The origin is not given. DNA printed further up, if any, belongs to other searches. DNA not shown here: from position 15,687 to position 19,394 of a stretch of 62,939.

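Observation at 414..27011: About 26.6-kb co-directional cluster of eight secreted scaffold/binding proteins (three giants): candidate undescribed extracellular assembly system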

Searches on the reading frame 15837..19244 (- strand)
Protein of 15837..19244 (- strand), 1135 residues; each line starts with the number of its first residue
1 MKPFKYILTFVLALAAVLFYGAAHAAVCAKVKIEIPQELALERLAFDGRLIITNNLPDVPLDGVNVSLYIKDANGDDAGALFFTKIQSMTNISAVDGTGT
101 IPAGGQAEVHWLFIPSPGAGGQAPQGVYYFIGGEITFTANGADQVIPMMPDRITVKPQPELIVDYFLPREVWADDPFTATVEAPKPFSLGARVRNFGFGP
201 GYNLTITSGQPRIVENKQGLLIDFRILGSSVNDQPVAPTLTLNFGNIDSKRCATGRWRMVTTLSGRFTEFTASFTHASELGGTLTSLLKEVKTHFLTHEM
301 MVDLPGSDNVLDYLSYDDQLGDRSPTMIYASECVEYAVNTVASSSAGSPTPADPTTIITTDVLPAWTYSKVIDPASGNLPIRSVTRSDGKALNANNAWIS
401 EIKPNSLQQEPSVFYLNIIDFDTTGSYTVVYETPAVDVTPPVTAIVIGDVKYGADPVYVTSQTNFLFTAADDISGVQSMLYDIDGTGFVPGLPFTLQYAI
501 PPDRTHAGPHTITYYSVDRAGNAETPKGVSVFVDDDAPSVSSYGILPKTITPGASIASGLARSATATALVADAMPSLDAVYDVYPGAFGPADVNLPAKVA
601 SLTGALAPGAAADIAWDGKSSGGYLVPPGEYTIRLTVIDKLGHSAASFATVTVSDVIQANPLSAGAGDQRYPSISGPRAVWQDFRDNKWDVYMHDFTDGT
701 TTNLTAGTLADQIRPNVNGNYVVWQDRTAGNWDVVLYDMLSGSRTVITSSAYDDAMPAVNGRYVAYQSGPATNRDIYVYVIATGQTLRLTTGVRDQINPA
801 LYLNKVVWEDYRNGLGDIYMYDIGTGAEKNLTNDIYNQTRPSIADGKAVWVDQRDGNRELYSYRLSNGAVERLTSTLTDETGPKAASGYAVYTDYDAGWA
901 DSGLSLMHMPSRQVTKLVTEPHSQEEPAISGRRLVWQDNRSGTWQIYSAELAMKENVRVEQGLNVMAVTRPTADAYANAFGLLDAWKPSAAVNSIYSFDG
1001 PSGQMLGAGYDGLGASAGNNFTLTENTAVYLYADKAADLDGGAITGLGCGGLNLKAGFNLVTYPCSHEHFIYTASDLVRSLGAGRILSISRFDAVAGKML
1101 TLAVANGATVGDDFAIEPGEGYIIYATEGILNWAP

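Call 4: search_protein_families(library=pfam, proteins=[window:15837-19244:-], max_evalue=0.01)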
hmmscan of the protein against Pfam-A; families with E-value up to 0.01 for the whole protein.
window:15837-19244:- (1135 aa): 1 family
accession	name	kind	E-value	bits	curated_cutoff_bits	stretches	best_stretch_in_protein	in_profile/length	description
PF13860.13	FlgD_ig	-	0.0045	17.4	27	0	612-636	50-74/79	FlgD Ig-like domain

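Call 9: search_protein_families(library=ncbifam, proteins=[window:15837-19244:-], max_evalue=0.01)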
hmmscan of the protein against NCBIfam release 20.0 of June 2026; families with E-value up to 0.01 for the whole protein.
window:15837-19244:- (1135 aa): 9 families
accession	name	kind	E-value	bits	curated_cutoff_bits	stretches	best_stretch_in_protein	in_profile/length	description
TIGR04275.1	beta_prop_Msarc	repeat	2.1e-59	197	85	6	788-825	3-40/40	beta-propeller repeat protein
TIGR02800.1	propeller_TolB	equivalog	8.3e-15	54.6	343.15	2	760-955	201-401/418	Tol-Pal system beta propeller repeat protein TolB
NF047446.1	barrel_OmpL47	domain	3.7e-13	49.7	40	1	458-533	1-68/68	OmpL47-type beta-barrel domain-containing protein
NF047441.1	Lepto_OmpL47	equivalog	4.6e-10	39.6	250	1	455-541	67-146/336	multi-beta-barrel domain surface protein OmpL47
NF002183.0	PRK01029.1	equivalog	7.2e-08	31.9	405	0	719-797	338-418/429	Tol-Pal system protein TolB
NF053518.1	DipepPtdsDpp5Prph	equivalog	0.0018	16.9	900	0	771-884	224-348/655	dipeptidyl-peptidase Dpp5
NF005176.1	PRK06655.1-1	equivalog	0.003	17.5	230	1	606-651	119-164/197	flagellar hook assembly protein FlgD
NF003124.0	PRK04043.1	equivalog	0.0031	16.4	428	0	814-896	255-339/419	Tol-Pal system protein TolB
NF009452.0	PRK12812.1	equivalog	0.0055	16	258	0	613-646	182-215/289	flagellar basal body rod modification protein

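Call 34: find_homologous_proteins(query=window:15837-19244:-, max_evalue=1e-10)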
Query window:15837-19244:- (1135 aa): 510 proteins with E <= 1e-10 among 8000 candidates; the best 120 are listed.
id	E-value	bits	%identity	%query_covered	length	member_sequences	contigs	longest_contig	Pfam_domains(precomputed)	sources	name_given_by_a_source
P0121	0.0e+0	2585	100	100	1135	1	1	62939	PF26549.1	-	-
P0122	0.0e+0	1343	53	98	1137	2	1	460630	PF26549.1,PF13860.13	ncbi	ncbi:MAG: hypothetical protein AB1805_01785 [Nitrospirota bacterium]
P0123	0.0e+0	1336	53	100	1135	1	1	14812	PF26549.1,PF13860.13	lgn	-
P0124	0.0e+0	1334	53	100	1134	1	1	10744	PF26549.1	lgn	-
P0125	0.0e+0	1329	54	99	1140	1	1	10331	PF26549.1,PF26550.2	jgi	-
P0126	0.0e+0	1311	52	100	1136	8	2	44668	PF26549.1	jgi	-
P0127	0.0e+0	1305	53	100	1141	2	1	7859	PF26549.1,PF26550.2,PF13860.13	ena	-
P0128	0.0e+0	1300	53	99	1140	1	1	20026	PF26549.1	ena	-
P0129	0.0e+0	1300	52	99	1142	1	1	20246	PF26549.1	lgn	-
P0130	0.0e+0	1299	53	100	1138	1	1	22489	PF26549.1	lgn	-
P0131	0.0e+0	1296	53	100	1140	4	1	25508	PF26549.1,PF13860.13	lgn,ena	-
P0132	0.0e+0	1290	52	100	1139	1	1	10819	PF26549.1,PF13860.13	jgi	jgi:beta propeller repeat protein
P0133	0.0e+0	1286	52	100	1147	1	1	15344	PF26549.1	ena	-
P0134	0.0e+0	1279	52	98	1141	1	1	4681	PF26549.1,PF26550.2,PF13860.13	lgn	-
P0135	0.0e+0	1272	52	100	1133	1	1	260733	PF26549.1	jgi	jgi:beta propeller repeat protein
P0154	7.9e-271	920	42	99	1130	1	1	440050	PF26549.1,PF13860.13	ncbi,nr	ncbi:MAG: hypothetical protein GY716_08045 [bacterium]|nr:hypothetical protein [bacterium]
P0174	1.2e-223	764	38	100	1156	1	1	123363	PF26549.1,PF13860.13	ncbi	ncbi:MAG: FlgD immunoglobulin-like domain containing protein [Thermodesulfobacteriota bacterium]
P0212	9.2e-182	625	35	100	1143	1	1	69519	PF26549.1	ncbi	ncbi:MAG: hypothetical protein AB2A00_05095 [Myxococcota bacterium]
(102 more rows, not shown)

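Call 35: find_encoding_contigs(protein=P0154, flank=10000, max_places=1)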
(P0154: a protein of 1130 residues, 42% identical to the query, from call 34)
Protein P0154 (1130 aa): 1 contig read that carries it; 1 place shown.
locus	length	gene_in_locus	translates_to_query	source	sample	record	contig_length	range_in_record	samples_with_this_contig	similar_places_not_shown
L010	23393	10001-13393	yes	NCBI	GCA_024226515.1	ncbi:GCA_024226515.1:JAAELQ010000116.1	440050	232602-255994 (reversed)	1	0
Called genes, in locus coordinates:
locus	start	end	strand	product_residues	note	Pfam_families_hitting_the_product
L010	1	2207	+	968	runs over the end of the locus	PF00963:Cohesin (faint), PF11617:Cu-binding_MopE, PF02412:TSP_3, PF02368:Big_2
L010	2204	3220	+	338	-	-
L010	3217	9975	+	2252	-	PF09136:Glucodextran_B (faint), PF13750:Big_3_3 (faint), PF17957:Big_7, PF19077:Big_13 (faint), PF13620:CarboxypepD_reg (weak)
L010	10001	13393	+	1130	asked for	PF13860:FlgD_ig (faint), PF26549:Tricorn_N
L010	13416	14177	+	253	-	PF00581:Rhodanese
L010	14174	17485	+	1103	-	PF28492:Beta_helix_4 (faint), PF10282:Lactonase (faint), PF01436:NHL (faint)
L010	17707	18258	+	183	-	-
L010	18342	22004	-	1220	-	-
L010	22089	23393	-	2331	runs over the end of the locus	PF11617:Cu-binding_MopE, PF13229:Beta_helix (weak)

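Call 36: find_encoding_contigs(protein=P0174, flank=10000, max_places=1)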
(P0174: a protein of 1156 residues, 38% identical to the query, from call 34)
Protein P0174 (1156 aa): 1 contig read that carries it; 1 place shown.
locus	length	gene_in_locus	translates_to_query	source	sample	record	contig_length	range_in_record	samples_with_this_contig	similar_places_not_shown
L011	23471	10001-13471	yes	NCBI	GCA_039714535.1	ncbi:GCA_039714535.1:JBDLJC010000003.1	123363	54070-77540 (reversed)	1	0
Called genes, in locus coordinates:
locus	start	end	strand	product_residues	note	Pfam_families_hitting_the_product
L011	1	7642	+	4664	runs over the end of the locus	PF05048:NosD (faint), PF07602:DUF1565 (faint), PF13229:Beta_helix, PF00041:fn3 (faint), PF17957:Big_7, PF17957:Big_7, PF19077:Big_13 (weak), PF13620:CarboxypepD_reg (weak), +7 more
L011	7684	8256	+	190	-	-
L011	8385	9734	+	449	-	PF02113:Peptidase_S13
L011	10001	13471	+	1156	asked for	PF13860:FlgD_ig (weak), PF26549:Tricorn_N (faint)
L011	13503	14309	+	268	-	PF00581:Rhodanese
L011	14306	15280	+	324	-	PF16656:Pur_ac_phosph_N (faint)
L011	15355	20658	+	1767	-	PF13750:Big_3_3 (faint), PF12245:Big_3_2 (faint), PF19077:Big_13 (faint), PF20164:GspA_SrpA_N (faint), PF03174:CHB_HEX_C (faint)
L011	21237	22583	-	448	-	PF13742:tRNA_anti_2, PF01336:tRNA_anti-codon, PF02601:Exonuc_VII_L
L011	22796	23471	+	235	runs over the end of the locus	PF09976:TPR_21, PF13424:TPR_12 (faint), PF07719:TPR_2 (faint), PF13176:TPR_7 (faint)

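Call 37: find_encoding_contigs(protein=P0212, flank=10000, max_places=1)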
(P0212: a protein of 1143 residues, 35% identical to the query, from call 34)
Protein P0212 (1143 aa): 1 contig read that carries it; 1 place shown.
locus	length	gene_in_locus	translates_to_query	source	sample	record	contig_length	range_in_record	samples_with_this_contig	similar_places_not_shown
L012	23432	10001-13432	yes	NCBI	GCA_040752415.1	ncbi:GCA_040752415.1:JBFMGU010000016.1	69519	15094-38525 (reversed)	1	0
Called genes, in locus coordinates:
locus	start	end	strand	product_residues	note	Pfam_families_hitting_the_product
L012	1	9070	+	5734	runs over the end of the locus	PF06283:ThuA (weak), PF09134:Invasin_D3, PF13385:Laminin_G_3, PF02369:Big_1 (weak), PF09134:Invasin_D3, PF05593:RHS_repeat, PF25023:TEN_YD-shell, PF03527:RHS, +8 more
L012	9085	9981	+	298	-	PF01841:Transglut_core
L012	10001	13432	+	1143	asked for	PF26549:Tricorn_N (faint)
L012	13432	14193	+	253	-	PF00581:Rhodanese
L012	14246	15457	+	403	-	-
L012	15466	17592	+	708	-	-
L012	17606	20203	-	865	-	PF00270:DEAD, PF00271:Helicase_C, PF08482:HrpB_C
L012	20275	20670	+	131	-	-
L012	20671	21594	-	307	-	PF13646:HEAT_2 (faint)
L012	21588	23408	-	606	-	PF03068:PAD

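Call 42: find_related_loci(query=A2, collection=metagenome_contigs, flank=10000)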
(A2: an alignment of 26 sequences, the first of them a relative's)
Query A2 (1135 aa) in metagenome_contigs; peptide patterns used: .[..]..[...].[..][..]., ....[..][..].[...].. (x = any residue, [..] = any of these).
600 stretches matched a pattern (row limit reached: there are more); 447 encode a relative of the query (tblastn E <= 1e-3); the best 80 are kept; 80 distinct loci.
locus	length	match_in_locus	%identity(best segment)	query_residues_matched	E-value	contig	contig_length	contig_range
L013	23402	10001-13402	54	4-1135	0e+0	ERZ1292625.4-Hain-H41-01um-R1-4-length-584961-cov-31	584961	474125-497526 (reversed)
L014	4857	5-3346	53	22-1135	0e+0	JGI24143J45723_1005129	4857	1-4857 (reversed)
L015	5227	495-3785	44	26-1128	0e+0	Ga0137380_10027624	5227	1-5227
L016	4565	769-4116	44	7-1128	0e+0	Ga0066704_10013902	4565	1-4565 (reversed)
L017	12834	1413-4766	40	18-1135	0e+0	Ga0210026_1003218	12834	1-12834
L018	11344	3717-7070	40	18-1135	0e+0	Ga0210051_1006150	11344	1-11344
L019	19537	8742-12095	40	18-1135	0e+0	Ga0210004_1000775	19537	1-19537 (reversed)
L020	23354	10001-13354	40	18-1135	0e+0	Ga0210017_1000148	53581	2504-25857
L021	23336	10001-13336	39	28-1135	0e+0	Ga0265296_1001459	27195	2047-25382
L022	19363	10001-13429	39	5-1135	0e+0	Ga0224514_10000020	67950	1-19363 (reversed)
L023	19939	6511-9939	38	1-1135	0e+0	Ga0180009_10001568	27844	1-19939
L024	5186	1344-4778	38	7-1135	0e+0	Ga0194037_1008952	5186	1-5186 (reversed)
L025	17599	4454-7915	38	4-1135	0e+0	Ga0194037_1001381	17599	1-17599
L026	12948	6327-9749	37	26-1135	0e+0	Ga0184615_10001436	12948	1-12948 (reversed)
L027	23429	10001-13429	38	1-1135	0e+0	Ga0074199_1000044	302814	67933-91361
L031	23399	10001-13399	36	5-1135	0e+0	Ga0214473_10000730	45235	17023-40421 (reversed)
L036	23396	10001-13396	38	6-1135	0e+0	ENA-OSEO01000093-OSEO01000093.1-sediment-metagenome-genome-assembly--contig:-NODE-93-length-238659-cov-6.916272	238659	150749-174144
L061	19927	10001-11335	43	23-471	1e-100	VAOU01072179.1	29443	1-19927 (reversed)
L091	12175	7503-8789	41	22-446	5e-98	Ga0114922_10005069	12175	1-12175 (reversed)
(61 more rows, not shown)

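Call 62: search_protein_families(library=pfam, proteins=[L025:876-1511:+, L025:1527-2069:+, L025:2087-2977:+, L025:2991-4457:+, L025:15962-17260:+, L027:5457-5927:+, L027:6039-6968:+, L027:7181-8326:+, L027:8589-10004:+, L021:8512-9909:+], max_evalue=0.001)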
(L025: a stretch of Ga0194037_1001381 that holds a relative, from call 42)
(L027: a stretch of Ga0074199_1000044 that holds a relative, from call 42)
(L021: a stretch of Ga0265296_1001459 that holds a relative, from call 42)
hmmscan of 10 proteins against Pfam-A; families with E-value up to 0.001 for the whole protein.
L025:876-1511:+ (211 aa): 0 families

L025:1527-2069:+ (180 aa): 0 families

L025:2087-2977:+ (296 aa): 4 families
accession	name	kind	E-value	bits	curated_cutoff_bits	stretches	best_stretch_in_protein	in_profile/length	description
PF13462.12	Thioredoxin_4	-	7.2e-23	82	23.2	1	133-289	4-163/165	Thioredoxin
PF01323.26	DSBA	-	1.1e-22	81.2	25.6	1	145-275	1-175/191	DSBA-like thioredoxin domain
PF13098.12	Thioredoxin_2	-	1.2e-05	26.1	27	1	145-274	8-84/104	Thioredoxin-like domain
PF13192.12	Thioredoxin_3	-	0.00061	20.2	24.8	0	254-275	37-58/76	Thioredoxin domain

L025:2991-4457:+ (488 aa): 1 family
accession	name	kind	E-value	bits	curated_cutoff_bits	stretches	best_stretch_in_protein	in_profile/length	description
PF02113.21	Peptidase_S13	-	7.1e-66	223.2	22.8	1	61-473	15-432/444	D-Ala-D-Ala carboxypeptidase 3 (S13) family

L025:15962-17260:+ (432 aa): 8 families
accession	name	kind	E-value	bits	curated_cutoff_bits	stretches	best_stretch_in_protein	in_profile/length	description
PF13432.12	TPR_16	-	6.3e-11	43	32.7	2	80-128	16-64/65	Tetratricopeptide repeat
PF14559.12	TPR_19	-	2.6e-09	37.7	25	1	79-129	9-59/68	Tetratricopeptide repeat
PF23914.1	TPR_CcmH_CycH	-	7.5e-07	29.6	42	1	30-129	52-155/158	Cytochrome c-type biogenesis protein H TPR domain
PF10082.15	BBP2_2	-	3e-06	26.8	23.7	1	341-425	293-371/378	Putative beta-barrel porin 2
PF14561.12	TPR_20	-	1.6e-05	25.6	25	0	77-127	4-54/90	Tetratricopeptide repeat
PF13428.12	TPR_14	-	4.9e-05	24.1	23.5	0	62-102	1-42/44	Tetratricopeptide repeat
PF07719.23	TPR_2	-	0.00019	21.8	27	0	99-127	5-33/34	Tetratricopeptide repeat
PF13371.12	TPR_9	-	0.0004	20.8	35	0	70-137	4-71/73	Tetratricopeptide repeat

L027:5457-5927:+ (156 aa): 1 family
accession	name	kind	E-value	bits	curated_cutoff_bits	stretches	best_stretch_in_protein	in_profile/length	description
PF01337.24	Barstar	-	3.8e-18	65.7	23.4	1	36-121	3-86/96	Barstar (barnase inhibitor)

L027:6039-6968:+ (309 aa): 1 family
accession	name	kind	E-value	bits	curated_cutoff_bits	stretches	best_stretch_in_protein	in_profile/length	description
PF01797.21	Y1_Tnp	-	1.2e-15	58.1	23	1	13-121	6-119/121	Transposase IS200 like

L027:7181-8326:+ (381 aa): 5 families
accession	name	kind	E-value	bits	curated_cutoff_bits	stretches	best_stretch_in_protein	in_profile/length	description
PF13635.12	DUF4143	-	4.8e-42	143.9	28.1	1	188-344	2-160/160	Domain of unknown function (DUF4143)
PF13173.12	AAA_14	-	1.4e-25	90.2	27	1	19-139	3-127/129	AAA domain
PF13191.12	AAA_16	-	5.5e-05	24.2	32.6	1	4-52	8-59/167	AAA ATPase domain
PF13401.12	AAA_22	-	5.6e-05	23.9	27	0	19-52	6-33/130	AAA domain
PF01637.24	ATPase_2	-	6.3e-05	23.3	33.2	1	13-42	15-44/225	ATPase domain predominantly from Archaea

L027:8589-10004:+ (471 aa): 1 family
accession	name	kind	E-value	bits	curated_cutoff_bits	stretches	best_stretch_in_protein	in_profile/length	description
PF02113.21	Peptidase_S13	-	8.8e-67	226.2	22.8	1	45-447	13-426/444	D-Ala-D-Ala carboxypeptidase 3 (S13) family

L021:8512-9909:+ (465 aa): 2 families
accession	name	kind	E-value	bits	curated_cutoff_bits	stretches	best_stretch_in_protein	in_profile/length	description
PF02113.21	Peptidase_S13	-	9.7e-63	212.9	22.8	1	52-442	12-425/444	D-Ala-D-Ala carboxypeptidase 3 (S13) family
PF13354.11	Beta-lactamase2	-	0.00071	19.4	22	0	61-115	4-55/214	Beta-lactamase enzyme family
